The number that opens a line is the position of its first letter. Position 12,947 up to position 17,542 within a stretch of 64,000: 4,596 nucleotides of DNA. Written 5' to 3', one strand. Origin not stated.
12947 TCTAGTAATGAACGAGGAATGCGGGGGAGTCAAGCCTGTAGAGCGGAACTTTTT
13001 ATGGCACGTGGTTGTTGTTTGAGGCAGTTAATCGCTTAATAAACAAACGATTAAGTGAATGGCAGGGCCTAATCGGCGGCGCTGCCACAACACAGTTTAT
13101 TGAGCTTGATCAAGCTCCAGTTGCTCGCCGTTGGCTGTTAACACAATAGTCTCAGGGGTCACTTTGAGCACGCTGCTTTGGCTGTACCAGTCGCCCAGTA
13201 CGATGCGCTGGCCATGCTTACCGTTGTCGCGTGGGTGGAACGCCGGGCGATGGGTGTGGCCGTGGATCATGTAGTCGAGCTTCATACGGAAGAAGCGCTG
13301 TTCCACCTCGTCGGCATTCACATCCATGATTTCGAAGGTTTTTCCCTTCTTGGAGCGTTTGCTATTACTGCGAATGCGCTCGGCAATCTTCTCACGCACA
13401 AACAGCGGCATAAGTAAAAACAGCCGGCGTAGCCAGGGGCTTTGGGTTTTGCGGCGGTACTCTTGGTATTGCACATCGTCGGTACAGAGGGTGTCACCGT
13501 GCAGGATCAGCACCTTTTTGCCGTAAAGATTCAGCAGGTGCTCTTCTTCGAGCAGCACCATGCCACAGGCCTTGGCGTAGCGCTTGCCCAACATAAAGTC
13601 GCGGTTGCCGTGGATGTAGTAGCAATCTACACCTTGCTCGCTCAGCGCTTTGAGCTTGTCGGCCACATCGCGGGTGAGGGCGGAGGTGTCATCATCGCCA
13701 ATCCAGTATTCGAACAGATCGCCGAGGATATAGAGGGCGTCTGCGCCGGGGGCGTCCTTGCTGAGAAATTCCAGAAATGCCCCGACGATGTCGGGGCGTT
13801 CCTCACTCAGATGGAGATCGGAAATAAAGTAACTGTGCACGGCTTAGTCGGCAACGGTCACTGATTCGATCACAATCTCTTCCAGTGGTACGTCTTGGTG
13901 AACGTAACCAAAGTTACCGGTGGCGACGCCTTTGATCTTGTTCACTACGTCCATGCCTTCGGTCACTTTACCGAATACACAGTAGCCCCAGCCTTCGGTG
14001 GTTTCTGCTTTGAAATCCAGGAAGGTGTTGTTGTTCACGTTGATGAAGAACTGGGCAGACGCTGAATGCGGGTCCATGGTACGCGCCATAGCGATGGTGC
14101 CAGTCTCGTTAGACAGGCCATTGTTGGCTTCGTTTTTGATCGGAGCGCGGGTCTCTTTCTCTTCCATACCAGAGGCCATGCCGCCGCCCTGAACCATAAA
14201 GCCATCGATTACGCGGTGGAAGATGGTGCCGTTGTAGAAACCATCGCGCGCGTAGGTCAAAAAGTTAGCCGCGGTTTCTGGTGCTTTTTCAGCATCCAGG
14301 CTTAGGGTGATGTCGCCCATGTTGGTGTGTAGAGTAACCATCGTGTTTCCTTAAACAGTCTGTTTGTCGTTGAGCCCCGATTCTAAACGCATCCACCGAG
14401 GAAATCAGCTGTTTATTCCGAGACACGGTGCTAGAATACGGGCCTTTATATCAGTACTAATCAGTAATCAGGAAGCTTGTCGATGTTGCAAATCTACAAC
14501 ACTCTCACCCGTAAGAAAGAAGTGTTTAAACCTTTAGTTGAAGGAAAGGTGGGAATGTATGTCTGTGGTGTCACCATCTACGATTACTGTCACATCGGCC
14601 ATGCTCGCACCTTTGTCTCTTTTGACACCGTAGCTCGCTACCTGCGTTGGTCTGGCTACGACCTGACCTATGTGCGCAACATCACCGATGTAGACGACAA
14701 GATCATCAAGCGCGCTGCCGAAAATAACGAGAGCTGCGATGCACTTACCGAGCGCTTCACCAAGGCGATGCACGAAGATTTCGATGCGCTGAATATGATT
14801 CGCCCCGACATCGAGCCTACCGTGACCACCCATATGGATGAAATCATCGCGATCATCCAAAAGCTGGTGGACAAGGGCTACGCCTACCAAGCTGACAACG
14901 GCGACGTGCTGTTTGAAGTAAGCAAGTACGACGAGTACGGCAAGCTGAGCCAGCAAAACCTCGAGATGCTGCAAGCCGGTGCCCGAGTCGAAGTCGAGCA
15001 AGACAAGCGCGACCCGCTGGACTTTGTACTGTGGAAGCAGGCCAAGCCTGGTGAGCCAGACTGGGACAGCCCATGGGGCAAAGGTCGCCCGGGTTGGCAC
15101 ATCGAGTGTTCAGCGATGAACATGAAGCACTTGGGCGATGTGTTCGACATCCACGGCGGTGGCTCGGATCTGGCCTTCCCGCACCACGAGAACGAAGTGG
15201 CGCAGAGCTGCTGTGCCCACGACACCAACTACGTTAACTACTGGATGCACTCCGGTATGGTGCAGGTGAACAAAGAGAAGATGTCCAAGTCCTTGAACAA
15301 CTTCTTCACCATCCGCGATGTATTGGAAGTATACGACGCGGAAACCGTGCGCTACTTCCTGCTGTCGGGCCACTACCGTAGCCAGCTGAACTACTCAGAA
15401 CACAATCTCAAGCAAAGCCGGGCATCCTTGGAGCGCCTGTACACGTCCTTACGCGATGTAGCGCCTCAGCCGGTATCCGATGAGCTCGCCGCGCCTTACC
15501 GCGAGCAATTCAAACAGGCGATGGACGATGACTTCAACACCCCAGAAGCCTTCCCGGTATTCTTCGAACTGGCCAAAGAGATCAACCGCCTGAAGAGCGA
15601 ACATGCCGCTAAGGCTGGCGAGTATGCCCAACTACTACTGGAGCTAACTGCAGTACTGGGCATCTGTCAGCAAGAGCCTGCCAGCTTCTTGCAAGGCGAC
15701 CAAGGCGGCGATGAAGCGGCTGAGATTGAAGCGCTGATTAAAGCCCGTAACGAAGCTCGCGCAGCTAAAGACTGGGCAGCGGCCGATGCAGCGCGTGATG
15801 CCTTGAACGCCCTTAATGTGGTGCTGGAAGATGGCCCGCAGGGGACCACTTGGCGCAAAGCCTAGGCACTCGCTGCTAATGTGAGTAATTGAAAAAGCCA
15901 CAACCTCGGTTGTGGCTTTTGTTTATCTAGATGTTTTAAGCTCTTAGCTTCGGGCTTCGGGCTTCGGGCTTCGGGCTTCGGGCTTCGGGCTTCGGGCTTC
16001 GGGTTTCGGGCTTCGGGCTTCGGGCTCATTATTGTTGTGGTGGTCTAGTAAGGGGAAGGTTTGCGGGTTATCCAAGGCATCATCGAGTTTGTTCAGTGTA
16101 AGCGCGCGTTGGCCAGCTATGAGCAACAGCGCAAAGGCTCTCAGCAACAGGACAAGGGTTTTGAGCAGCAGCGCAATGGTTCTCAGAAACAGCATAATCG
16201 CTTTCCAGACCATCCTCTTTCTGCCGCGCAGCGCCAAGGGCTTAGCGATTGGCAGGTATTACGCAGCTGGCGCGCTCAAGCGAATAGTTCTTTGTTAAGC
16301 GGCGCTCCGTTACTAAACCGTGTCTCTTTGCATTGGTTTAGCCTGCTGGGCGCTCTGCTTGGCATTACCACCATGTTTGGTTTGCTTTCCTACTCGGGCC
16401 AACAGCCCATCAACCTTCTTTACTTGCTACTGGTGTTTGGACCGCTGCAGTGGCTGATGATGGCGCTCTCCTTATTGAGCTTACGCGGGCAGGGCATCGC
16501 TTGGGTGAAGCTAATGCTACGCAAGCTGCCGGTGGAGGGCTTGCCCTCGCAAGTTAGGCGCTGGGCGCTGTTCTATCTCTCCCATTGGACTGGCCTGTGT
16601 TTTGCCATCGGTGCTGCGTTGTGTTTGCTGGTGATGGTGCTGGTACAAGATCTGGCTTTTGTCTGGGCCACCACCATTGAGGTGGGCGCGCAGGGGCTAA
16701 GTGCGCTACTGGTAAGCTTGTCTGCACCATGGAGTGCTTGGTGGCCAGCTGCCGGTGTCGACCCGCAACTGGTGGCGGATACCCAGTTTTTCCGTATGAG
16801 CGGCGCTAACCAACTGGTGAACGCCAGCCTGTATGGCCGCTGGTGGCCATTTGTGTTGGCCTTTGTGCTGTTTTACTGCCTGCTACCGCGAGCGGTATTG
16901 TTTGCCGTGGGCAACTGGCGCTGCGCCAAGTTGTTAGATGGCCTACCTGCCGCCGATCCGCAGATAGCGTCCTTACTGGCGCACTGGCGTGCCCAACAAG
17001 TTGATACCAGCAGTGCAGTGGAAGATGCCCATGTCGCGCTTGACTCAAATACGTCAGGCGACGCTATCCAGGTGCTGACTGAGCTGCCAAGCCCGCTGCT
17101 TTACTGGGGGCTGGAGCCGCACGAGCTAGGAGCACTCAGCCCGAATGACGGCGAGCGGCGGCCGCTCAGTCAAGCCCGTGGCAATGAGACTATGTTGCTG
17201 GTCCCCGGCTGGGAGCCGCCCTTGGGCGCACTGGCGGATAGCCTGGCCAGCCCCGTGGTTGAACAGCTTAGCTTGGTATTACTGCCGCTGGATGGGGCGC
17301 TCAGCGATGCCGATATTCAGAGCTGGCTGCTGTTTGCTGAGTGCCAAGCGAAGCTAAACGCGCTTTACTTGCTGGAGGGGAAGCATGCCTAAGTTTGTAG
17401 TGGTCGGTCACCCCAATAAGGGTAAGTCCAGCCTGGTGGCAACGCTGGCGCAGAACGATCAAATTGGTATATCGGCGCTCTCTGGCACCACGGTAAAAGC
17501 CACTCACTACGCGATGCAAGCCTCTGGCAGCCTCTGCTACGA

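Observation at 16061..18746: Translationally coupled DUF2868-like membrane protein and DUF3482-type membrane GTPase pair: an uncharacterised two-gene module.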

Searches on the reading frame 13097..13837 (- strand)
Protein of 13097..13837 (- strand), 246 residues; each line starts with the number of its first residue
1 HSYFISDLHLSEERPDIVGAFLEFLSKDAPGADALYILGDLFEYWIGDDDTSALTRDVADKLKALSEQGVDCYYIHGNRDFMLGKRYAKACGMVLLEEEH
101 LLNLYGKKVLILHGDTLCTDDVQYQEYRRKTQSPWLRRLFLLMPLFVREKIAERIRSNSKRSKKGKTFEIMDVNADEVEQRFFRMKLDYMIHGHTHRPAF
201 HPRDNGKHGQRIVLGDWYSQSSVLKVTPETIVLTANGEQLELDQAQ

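Call 83: search_protein_families(library=pfam, proteins=[window:13097-13837:-], max_evalue=0.001)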
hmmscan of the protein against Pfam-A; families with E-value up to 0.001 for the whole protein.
window:13097-13837:- (246 aa): 2 families
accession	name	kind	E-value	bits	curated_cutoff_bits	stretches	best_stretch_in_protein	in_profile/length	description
PF00149.33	Metallophos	-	2.9e-11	44.6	21.5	1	4-198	5-191/191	Calcineurin-like phosphoesterase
PF12850.12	Metallophos_2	-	1.4e-08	35.3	27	1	4-126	5-98/154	Calcineurin-like phosphoesterase superfamily domain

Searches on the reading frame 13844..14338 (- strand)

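Call 83: search_protein_families(library=pfam, proteins=[window:13844-14338:-], max_evalue=0.001)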
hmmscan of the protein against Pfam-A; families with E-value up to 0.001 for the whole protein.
window:13844-14338:- (164 aa): 1 family
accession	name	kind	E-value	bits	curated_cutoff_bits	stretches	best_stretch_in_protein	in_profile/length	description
PF00160.26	Pro_isomerase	-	1.9e-48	165.1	21.7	1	1-162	2-159/159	Cyclophilin type peptidyl-prolyl cis-trans isomerase/CLD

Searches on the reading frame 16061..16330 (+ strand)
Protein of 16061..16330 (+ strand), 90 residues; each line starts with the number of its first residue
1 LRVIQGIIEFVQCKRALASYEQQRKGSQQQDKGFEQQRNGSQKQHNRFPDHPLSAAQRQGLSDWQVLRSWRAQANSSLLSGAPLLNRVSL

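Call 50: search_protein_families(library=pfam, proteins=[window:16061-16330:+], max_evalue=10)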
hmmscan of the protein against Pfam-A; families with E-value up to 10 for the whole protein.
window:16061-16330:+ (90 aa): 0 families

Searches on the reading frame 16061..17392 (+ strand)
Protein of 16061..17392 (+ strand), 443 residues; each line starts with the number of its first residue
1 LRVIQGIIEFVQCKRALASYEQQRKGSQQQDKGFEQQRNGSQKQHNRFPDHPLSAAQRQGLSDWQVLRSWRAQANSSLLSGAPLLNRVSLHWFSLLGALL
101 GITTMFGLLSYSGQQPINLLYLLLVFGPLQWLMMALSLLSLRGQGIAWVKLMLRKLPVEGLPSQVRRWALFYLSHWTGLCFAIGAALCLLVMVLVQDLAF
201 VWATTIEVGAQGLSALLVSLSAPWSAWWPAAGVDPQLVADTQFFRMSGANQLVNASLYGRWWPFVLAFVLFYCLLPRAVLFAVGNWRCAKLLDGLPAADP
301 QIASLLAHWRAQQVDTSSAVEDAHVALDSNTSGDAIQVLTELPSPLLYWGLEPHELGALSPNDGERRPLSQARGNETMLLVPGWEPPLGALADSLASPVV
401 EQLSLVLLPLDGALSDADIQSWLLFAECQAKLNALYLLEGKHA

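Call 3: search_protein_families(library=pfam, proteins=[window:16061-17392:+], max_evalue=0.1)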
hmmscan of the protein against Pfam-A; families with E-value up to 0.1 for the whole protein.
window:16061-17392:+ (443 aa): 1 family
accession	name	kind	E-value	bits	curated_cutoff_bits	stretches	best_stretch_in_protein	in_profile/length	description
PF11067.13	DUF2868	-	3.1e-31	109.5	26.8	1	147-422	13-306/315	Protein of unknown function (DUF2868)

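Call 4: search_protein_families(library=ncbifam, proteins=[window:16061-17392:+], max_evalue=0.1)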
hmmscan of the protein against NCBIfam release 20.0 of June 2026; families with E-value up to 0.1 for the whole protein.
window:16061-17392:+ (443 aa): 0 families

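Call 7: search_protein_families(library=padloc, proteins=[window:16061-17392:+], max_evalue=0.1)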
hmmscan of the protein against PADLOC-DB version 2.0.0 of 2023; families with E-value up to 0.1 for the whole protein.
window:16061-17392:+ (443 aa): 0 families

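Call 12: find_homologous_proteins(query=window:16061-17389:+, max_evalue=0.00001)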
Query window:16061-17389:+ (443 aa): 29 proteins with E <= 0.00001 among 8000 candidates.
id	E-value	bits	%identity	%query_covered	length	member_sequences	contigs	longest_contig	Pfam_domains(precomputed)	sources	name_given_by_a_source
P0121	4.0e-267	904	94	100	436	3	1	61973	PF11067.14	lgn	-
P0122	5.7e-67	245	36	89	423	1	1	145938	PF11067.14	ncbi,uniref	ncbi:DUF2868 domain-containing protein [Gynuella sp.]|uniref:DUF2868 domain-containing protein n=1 T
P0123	8.6e-63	231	39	75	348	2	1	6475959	PF11067.14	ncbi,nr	ncbi:DUF2868 domain-containing protein [Gynuella sunshinyii]|nr:DUF2868 domain-containing protein [G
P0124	3.7e-46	176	36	88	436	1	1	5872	PF11067.14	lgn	-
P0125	8.4e-39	152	33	76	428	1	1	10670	PF11067.14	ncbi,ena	-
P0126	1.5e-38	151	34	74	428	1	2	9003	PF11067.14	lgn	-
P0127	3.3e-35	140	33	76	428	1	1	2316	PF11067.14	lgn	-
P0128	2.2e-31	127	31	82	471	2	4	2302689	PF11067.14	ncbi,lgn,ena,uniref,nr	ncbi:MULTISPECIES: DUF2868 domain-containing protein [unclassified Marinobacter]|uniref:DUF2868 doma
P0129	3.9e-31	127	30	93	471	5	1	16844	PF11067.14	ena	-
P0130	4.2e-31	126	30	94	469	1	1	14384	PF11067.14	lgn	-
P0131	4.2e-31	126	32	76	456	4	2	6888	PF11067.14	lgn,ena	-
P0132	1.6e-29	121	33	76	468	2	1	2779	PF11067.14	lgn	-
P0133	1.9e-29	121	32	72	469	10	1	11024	PF11067.14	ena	-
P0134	2.1e-29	121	31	76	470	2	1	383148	PF11067.14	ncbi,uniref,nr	ncbi:DUF2868 domain-containing protein [Marinobacter sp. F4216]|uniref:DUF2868 domain-containing pro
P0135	2.4e-29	121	29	93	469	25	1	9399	PF11067.14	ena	-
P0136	6.4e-29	119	32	73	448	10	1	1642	PF11067.14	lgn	-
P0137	5.2e-28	116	33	68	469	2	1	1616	PF11067.14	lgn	-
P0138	1.4e-27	115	31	93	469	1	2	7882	PF11067.14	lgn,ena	-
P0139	2.3e-27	114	33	68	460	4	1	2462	PF11067.14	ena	-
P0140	3.7e-27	113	32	76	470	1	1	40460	PF11067.14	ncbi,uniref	ncbi:DUF2868 domain-containing protein [Marinobacter sp.]|uniref:DUF2868 domain-containing protein n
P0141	5.5e-27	113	32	76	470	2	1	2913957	PF11067.14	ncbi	ncbi:hypothetical protein GCM10009113_19540 [Marinobacter szutsaonensis]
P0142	6.1e-27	113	31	59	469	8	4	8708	PF11067.14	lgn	-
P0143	6.5e-27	113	28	76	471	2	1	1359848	PF11067.14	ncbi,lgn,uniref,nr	ncbi:DUF2868 domain-containing protein [Marinobacter sp. AL4B]|uniref:DUF2868 domain-containing prot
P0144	1.4e-26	112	32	76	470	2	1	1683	PF11067.14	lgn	-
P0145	1.4e-26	112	28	93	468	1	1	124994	PF11067.14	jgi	jgi:hypothetical protein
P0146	2.0e-26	111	32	76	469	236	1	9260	PF11067.14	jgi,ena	-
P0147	5.0e-26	110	31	76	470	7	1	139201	PF11067.14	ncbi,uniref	ncbi:MAG: DUF2868 domain-containing protein [Marinobacter sp.]|uniref:DUF2868 domain-containing prot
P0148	1.1e-11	62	26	93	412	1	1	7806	PF11067.14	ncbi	-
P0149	1.3e-7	49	36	34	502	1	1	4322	PF11067.14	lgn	-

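Call 30: predict_structure(alignment_id=A3)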
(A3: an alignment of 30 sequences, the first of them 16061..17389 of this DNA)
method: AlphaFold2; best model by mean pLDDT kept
length: 443 residues; sequences in the alignment: 30
mean_pLDDT: 79.1   pTM: 0.65
mean pLDDT of the five models: 79.1, 76.8, 75.4, 75.3, 74.9
residues with pLDDT >= 90: 146; 70-90: 177; 50-70: 91; < 50: 29
segments of 3 or more residues with pLDDT < 50: 314-333, 362-366
pLDDT, mean of each block of 10 residues (from residue 1): 87 89 85 60 54 70 89 73 65 94 94 77 93 93 78 74 91 94 96 88 73 92 95 91 62 75 95 97 95 92 88 50 41 61 70 66 52 70 82 73 83 80 83 80 51
secondary structure, 60 per line:
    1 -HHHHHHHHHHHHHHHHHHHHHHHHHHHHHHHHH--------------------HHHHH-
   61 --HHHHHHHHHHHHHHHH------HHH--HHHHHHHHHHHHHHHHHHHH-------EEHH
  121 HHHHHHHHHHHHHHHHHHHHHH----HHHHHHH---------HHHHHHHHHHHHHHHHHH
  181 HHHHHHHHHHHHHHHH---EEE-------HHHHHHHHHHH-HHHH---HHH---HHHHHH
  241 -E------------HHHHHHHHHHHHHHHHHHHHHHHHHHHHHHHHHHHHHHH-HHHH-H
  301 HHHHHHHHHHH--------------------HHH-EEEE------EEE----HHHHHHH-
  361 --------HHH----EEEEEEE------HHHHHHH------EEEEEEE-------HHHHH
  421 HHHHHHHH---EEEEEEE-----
elements in order: H2-34 H55-59 H63-78 H90-109 H119-142 H147-153 H163-196 E200-202 H210-220 H222-225 H235-240 H255-293 H295-298 H300-311 E336-339 E346-348 H353-359 E376-382 H389-395 E402-408 H416-428 E432-438

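Call 37: find_related_loci(query=A3, collection=metagenome_contigs, flank=4000)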
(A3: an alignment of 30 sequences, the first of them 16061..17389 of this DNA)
Query A3 (443 aa) in metagenome_contigs; peptide patterns used: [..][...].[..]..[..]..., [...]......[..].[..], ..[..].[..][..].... (x = any residue, [..] = any of these).
527 stretches matched a pattern; 325 encode a relative of the query (tblastn E <= 1e-3); the best 80 are kept; 80 distinct loci.
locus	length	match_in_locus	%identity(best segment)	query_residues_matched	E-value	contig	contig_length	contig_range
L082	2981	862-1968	32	93-427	1e-40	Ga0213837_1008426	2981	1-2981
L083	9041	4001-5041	30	92-425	9e-43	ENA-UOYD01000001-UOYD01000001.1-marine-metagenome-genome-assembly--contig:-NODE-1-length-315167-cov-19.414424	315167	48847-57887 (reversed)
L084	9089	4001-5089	34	93-427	5e-39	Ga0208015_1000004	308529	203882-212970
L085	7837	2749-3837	34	93-427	1e-38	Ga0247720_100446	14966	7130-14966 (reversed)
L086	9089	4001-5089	34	93-427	5e-38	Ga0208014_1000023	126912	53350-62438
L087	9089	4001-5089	32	93-427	2e-37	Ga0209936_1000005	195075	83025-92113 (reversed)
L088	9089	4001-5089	34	93-427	1e-36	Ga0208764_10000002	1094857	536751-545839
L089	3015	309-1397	33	93-427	6e-36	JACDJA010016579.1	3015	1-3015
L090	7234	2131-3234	31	93-427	5e-36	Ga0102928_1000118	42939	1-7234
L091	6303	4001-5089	33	93-427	7e-36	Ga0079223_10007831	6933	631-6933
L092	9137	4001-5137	32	93-442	2e-35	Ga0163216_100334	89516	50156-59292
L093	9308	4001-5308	29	15-427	2e-35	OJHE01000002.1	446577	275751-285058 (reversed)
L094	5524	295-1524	31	8-393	1e-35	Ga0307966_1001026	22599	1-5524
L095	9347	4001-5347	31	15-427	2e-35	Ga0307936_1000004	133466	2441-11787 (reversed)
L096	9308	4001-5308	30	15-427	4e-35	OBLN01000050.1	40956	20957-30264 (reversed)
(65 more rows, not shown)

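Call 69: fold_search(model_id=the predicted structure, library=pdb)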
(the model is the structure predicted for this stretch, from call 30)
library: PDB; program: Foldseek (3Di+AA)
matches with E <= 10: 242; with E <= 0.001: 0
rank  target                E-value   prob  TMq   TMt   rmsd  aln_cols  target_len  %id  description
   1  4o9u_B                1.4e-01  0.13  0.13  0.13  26.6       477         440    9  Mechanism of transhydrogenase coupling proton translocation and hydride transfer (released 2015-01-28)
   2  7pxe_A                4.7e-01  0.06  0.10  0.07  24.7       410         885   12  Ca2+ bound Drosophila Slo channel (released 2021-12-15)
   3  7nez_A                6.6e-01  0.10  0.14  0.12  17.7       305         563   12  Structure of topotecan-bound ABCG2 (released 2021-04-21)
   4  7zdg_C                6.9e-01  0.04  0.10  0.09  21.7       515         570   14  IF(heme/confined) conformation of CydDC (Dataset-5) (released 2023-04-19)
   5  8ipt_C                7.6e-01  0.06  0.13  0.11  22.3       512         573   13  Cryo-EM structure of heme transporter CydDC from Escherichia coli in the occluded ATP bound state (released 2023-06-14)
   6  8gh9_D                7.6e-01  0.06  0.11  0.06  26.5       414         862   12  Cryo-EM structure of hSlo1 in total membrane vesicles (released 2023-05-10)
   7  6a4v_A                7.9e-01  0.07  0.09  0.13  24.2       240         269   12  Open Reading frame 49 (released 2019-06-26)
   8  7zec_C                8.3e-01  0.03  0.10  0.08  22.6       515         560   13  IF(heme/confined) conformation of CydDC in ATP(CydD) bound state (Dataset-15) (released 2023-04-19)
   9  6v35_A                8.3e-01  0.03  0.08  0.05  25.7       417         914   10  Cryo-EM structure of Ca2+-free hsSlo1-beta4 channel complex (released 2019-12-25)
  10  9ijm_C                8.7e-01  0.11  0.13  0.22  16.4       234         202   14  Bacterial flagellar sodium-driven stator PomA5PomB2 with 100 mM NaCl and 0.1 mM phenamil (released 2025-01-01)
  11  5hxh_B                8.7e-01  0.06  0.08  0.12  22.8       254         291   12  Structural mechanisms of extracellular ion exchange and induced binding-site occlusion in the sodium-calcium exchanger (released 2016-05-11)
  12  5sv1_C                9.1e-01  0.13  0.14  0.24  19.7       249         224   10  Structure of the ExbB/ExbD complex from E. coli at pH 4.5 (released 2016-09-28)
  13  5njg_A                9.1e-01  0.08  0.14  0.18  15.8       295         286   14  Structure of an ABC transporter: part of the structure that could be built de novo (released 2017-06-07)
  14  8zyv_D                9.6e-01  0.15  0.14  0.25  17.5       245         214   11  Bacterial flagellar sodium-driven stator PomA5PomB2 with 100 mM NaCl (released 2025-01-01)
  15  7zdw_C                1.0e+00  0.05  0.12  0.09  21.6       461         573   14  IF(heme/confined) conformation of CydDC mutant (E500Q.C) in AMP-PNP(CydD) bound state (Dataset-22) (released 2023-04-19)
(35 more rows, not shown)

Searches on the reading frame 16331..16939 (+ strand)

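Call 50: search_protein_families(library=pfam, proteins=[window:16331-16939:+], max_evalue=10)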
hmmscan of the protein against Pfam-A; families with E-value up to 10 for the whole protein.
window:16331-16939:+ (203 aa): 2 families
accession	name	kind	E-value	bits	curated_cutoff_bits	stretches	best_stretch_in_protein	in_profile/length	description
PF11067.13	DUF2868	-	5e-27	95.7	26.8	1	57-200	13-142/315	Protein of unknown function (DUF2868)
PF01988.24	VIT1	-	2.2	8.5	28.1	1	85-136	138-191/214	VIT family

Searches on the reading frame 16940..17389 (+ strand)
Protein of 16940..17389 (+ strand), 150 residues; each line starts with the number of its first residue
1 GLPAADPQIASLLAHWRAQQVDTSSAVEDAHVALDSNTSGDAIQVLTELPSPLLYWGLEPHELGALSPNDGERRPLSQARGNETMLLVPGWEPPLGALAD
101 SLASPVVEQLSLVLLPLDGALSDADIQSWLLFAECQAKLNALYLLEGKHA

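Call 50: search_protein_families(library=pfam, proteins=[window:16940-17389:+], max_evalue=10)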
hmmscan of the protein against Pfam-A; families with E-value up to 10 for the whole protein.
window:16940-17389:+ (150 aa): 0 families
